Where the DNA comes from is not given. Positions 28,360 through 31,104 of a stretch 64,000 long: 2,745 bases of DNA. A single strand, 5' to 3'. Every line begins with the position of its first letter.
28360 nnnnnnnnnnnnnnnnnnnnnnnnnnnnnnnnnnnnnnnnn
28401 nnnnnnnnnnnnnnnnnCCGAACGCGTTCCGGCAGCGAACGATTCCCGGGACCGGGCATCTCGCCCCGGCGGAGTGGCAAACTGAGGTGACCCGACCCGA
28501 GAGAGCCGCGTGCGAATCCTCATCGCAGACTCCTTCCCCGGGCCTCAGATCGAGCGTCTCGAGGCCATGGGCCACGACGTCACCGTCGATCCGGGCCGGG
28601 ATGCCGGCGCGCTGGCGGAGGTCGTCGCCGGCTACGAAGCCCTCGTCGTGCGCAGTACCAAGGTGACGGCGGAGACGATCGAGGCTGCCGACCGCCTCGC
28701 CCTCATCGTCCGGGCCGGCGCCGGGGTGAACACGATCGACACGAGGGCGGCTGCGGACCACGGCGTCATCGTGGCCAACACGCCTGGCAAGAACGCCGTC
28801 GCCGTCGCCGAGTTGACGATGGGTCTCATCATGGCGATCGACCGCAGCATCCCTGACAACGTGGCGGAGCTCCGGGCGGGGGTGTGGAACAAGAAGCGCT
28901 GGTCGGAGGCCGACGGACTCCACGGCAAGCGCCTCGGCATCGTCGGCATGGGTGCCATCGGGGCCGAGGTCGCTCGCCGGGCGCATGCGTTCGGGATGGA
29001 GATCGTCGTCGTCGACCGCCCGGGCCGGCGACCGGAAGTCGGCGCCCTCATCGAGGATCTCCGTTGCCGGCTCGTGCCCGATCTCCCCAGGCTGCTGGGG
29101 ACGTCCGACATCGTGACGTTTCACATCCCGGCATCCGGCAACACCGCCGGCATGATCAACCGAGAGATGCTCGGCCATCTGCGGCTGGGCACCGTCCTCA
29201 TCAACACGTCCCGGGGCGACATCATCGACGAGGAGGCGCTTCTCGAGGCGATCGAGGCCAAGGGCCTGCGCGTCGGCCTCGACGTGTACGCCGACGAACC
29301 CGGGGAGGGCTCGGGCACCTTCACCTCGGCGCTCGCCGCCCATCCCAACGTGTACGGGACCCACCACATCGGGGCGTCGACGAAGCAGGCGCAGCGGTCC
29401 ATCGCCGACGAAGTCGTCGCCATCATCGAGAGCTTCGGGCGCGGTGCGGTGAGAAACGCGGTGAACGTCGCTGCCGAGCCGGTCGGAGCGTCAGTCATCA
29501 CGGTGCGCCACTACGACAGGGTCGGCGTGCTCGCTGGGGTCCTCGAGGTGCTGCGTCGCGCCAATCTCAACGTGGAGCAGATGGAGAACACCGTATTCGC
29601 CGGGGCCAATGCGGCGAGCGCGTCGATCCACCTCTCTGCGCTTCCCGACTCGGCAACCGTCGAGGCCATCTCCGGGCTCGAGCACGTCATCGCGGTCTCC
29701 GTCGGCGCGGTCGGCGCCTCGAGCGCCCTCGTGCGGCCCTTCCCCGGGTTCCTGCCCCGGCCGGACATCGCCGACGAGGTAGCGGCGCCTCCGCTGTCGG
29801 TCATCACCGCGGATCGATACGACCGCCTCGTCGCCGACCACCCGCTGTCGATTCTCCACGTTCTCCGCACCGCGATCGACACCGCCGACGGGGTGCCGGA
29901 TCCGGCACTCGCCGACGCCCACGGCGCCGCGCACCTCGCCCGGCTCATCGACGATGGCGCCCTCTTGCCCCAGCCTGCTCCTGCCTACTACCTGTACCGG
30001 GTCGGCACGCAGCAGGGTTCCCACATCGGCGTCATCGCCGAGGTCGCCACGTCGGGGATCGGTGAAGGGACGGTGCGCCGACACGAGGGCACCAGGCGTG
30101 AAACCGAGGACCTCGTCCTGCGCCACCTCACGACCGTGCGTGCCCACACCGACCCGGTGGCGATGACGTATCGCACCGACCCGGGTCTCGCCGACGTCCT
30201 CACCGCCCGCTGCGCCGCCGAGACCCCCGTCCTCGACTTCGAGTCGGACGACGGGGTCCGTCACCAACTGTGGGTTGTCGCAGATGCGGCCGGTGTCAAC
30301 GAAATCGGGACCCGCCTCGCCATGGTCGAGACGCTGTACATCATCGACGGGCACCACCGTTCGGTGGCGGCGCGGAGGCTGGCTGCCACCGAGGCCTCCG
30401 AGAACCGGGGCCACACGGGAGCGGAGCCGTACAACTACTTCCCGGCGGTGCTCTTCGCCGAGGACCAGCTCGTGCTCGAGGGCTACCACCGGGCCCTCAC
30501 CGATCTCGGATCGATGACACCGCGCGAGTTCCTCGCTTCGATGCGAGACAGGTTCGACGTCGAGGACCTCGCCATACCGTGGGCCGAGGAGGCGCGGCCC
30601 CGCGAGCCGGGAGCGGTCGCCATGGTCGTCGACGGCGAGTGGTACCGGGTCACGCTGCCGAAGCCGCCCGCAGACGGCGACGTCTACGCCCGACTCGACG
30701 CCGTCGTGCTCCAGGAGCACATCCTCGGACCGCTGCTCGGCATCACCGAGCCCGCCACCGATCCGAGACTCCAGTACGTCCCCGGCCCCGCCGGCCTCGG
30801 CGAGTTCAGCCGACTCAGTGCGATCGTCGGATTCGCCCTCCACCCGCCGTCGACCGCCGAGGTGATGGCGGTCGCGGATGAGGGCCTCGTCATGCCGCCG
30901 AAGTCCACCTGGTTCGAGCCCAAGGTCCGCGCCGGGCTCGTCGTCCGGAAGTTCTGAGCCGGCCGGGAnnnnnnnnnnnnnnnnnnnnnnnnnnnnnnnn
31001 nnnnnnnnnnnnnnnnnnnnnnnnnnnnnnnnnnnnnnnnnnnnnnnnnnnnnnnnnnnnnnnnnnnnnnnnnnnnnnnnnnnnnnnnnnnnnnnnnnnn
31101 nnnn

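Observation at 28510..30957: Seamless in-frame fusion of SerA (with ACT domain) to a DUF1015 domain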

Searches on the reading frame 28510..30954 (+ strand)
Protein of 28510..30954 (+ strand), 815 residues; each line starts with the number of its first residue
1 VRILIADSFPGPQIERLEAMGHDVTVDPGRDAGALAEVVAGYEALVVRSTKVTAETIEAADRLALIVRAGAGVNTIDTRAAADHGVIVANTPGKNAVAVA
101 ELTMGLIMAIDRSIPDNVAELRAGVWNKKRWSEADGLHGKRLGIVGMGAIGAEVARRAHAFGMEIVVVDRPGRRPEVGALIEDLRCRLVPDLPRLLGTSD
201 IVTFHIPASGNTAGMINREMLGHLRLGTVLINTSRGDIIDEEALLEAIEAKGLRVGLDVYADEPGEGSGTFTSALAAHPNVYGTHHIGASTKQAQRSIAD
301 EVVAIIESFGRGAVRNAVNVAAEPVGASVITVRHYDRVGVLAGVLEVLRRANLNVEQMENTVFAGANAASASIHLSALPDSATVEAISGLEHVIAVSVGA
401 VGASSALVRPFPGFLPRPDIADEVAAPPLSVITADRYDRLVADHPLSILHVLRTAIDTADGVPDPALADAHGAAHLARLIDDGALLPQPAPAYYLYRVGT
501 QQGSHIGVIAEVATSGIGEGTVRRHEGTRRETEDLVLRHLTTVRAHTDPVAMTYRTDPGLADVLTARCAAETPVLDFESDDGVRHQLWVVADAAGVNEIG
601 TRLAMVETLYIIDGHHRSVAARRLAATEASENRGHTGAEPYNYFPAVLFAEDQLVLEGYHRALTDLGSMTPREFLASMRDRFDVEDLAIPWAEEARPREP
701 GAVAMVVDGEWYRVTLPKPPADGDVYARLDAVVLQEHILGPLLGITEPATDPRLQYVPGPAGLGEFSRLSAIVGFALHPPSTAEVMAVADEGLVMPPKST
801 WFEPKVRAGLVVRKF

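Call 3: search_protein_families(library=pfam, proteins=[window:28510-30954:+], max_evalue=0.01)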
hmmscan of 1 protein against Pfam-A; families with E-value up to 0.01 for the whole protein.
window:28510-30954:+ (815 aa): 6 families
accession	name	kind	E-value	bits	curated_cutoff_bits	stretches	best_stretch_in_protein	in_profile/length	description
PF06245.16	DUF1015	-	3e-71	240.5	25.8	1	408-731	1-324/325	Protein of unknown function (DUF1015)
PF02826.25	2-Hacid_dh_C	-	3.2e-44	150.9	25.1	1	104-288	1-178/178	D-isomer specific 2-hydroxyacid dehydrogenase, NAD binding domain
PF00389.36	2-Hacid_dh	-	9.4e-28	97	24.6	1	3-319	1-134/134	D-isomer specific 2-hydroxyacid dehydrogenase, catalytic domain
PF03446.21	NAD_binding_2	-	1e-07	32.5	21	1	142-254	2-113/161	NAD binding domain of 6-phosphogluconate dehydrogenase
PF01842.31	ACT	-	6.5e-05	23.1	27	1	329-359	2-32/66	ACT domain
PF00070.33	Pyr_redox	-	0.0089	17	22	0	141-170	1-30/82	Pyridine nucleotide-disulphide oxidoreductase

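Call 4: search_protein_families(library=ncbifam, proteins=[window:28510-30954:+], max_evalue=0.01)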
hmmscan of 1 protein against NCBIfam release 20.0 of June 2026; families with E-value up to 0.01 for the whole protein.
window:28510-30954:+ (815 aa): 24 families
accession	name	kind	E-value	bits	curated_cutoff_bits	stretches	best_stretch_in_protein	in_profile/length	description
TIGR01327.1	PGDH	equivalog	1.2e-78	265.2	454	1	2-322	1-314/525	phosphoglycerate dehydrogenase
NF008759.0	PRK11790.1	equivalog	6.6e-61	206.2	404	1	14-357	25-369/410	phosphoglycerate dehydrogenase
NF009714.1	PRK13243.1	equivalog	1.2e-43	149.7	455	1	35-315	39-318/332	glyoxylate reductase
NF005069.0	PRK06487.1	equivalog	1.5e-41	142.5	448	1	34-319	41-320/320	2-hydroxyacid dehydrogenase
NF006263.0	PRK08410.1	equivalog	2.5e-37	128.9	389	1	8-310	10-307/311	D-2-hydroxyacid dehydrogenase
NF005750.0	PRK07574.1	equivalog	2.2e-35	122.5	329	1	51-309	103-356/386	NAD-dependent formate dehydrogenase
NF011938.0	PRK15409.1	equivalog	6.9e-35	120.6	492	1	34-319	38-319/324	glyoxylate/hydroxypyruvate reductase GhrB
NF005387.0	PRK06932.1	equivalog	1.5e-34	119.4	492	1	46-310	49-310/314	2-hydroxyacid dehydrogenase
NF041369.1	Dhydh_Halo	equivalog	6.5e-32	111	400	1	48-310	41-295/305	D-2-hydroxyacid dehydrogenase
NF001309.0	PRK00257.1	equivalog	1.8e-29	102.9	434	1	1-324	1-293/379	4-phosphoerythronate dehydrogenase PdxB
NF005027.0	PRK06436.1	equivalog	1.7e-26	93.1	261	1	60-265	47-241/303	2-hydroxyacid dehydrogenase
NF000492.1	vanH_gen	exception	4.2e-20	72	540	1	65-259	69-251/312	D-lactate dehydrogenase VanH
NF011966.0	PRK15438.1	equivalog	1.2e-18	67.4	687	1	2-266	2-240/378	4-phosphoerythronate dehydrogenase PdxB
NF006374.0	PRK08605.1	subfamily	2.3e-18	66.4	356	1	39-318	43-331/332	D-lactate dehydrogenase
NF000371.1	vanH_Agroup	exception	2e-17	63.4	700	1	66-262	75-259/322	VanH-A/VanH-Pt family D-lactate dehydrogenase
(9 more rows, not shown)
